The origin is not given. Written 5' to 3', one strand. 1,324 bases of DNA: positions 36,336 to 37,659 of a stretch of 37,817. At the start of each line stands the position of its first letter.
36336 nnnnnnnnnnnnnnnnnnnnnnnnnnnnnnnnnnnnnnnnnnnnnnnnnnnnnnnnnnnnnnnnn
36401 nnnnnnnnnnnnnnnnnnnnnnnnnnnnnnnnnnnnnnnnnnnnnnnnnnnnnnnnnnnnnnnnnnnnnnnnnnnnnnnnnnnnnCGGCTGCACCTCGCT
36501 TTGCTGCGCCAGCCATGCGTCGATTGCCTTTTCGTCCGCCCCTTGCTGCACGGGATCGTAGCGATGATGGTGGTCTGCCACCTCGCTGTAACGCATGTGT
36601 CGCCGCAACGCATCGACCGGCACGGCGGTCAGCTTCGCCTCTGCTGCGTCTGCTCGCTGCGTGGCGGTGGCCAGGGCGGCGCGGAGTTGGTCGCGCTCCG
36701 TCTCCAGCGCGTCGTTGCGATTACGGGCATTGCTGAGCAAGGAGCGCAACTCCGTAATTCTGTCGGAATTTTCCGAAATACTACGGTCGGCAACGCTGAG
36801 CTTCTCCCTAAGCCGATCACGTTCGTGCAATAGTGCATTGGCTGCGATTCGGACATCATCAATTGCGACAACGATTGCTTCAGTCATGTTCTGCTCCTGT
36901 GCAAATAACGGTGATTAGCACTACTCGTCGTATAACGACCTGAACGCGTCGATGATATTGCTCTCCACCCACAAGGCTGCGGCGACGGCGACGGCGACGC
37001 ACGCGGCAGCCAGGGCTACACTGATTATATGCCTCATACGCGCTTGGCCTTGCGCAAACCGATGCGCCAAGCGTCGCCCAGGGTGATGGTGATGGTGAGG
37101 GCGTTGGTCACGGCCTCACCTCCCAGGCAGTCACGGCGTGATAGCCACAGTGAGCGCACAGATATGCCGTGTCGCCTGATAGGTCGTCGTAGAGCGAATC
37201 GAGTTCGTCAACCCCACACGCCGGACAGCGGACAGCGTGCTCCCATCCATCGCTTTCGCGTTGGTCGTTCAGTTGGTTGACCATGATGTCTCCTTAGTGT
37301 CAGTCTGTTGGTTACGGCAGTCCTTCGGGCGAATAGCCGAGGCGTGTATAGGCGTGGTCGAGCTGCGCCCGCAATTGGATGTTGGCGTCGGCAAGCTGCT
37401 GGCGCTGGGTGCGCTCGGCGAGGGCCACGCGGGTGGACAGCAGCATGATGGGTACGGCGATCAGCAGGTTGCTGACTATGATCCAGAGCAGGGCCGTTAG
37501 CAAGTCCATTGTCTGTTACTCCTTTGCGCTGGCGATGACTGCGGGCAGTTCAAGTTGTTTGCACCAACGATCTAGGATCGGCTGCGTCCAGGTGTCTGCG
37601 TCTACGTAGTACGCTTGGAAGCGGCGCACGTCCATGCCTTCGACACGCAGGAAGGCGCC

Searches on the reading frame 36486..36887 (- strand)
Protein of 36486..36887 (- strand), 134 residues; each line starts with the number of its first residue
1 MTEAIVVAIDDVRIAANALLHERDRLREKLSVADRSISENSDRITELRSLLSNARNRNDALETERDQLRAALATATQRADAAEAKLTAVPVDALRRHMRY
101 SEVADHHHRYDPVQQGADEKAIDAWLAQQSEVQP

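Call 97: search_protein_families(library=pfam, max_evalue=0.01, proteins=[window:36486-36887:-])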
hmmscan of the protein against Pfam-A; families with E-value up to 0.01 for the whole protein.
window:36486-36887:- (134 aa): 3 families
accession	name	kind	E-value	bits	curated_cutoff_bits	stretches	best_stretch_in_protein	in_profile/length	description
PF06156.18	YabA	-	0.0012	19.9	30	1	24-85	4-65/103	Initiation control protein YabA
PF24423.1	OVT1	-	0.0025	18.6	30.9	0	39-86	26-73/100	Major antigen, helical domain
PF13870.11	CCDC113_CCDC96_CC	-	0.0056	16.9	31.6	1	23-72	86-135/177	CCDC113/CCDC96, coiled-coil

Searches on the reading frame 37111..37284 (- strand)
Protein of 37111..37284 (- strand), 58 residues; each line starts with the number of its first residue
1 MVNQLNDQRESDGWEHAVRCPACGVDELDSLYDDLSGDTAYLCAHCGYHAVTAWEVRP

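Call 97: search_protein_families(library=pfam, max_evalue=0.01, proteins=[window:37111-37284:-])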
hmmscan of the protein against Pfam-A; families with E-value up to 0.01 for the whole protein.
window:37111-37284:- (58 aa): 4 families
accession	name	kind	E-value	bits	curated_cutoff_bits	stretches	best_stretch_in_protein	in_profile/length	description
PF12760.12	Zn_ribbon_IS1595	-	1.5e-05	25.3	25.4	1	14-49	15-46/46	Transposase zinc-ribbon domain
PF13248.11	Zn_ribbon_3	-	0.0027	17.5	27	0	18-24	3-9/26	zinc-ribbon domain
PF08273.17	Zn_Ribbon_Prim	-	0.0058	17.4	23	1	17-49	3-34/37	Zinc-binding domain of primase-helicase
PF24461.1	DUF7576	-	0.0087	16.3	27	0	28-52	5-29/60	Family of unknown function (DUF7576)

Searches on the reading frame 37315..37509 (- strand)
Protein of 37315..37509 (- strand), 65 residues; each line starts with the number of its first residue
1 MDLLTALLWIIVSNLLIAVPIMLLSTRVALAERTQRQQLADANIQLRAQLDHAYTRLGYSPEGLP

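Call 97: search_protein_families(library=pfam, max_evalue=0.01, proteins=[window:37315-37509:-])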
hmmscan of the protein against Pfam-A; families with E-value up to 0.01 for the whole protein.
window:37315-37509:- (65 aa): 0 families
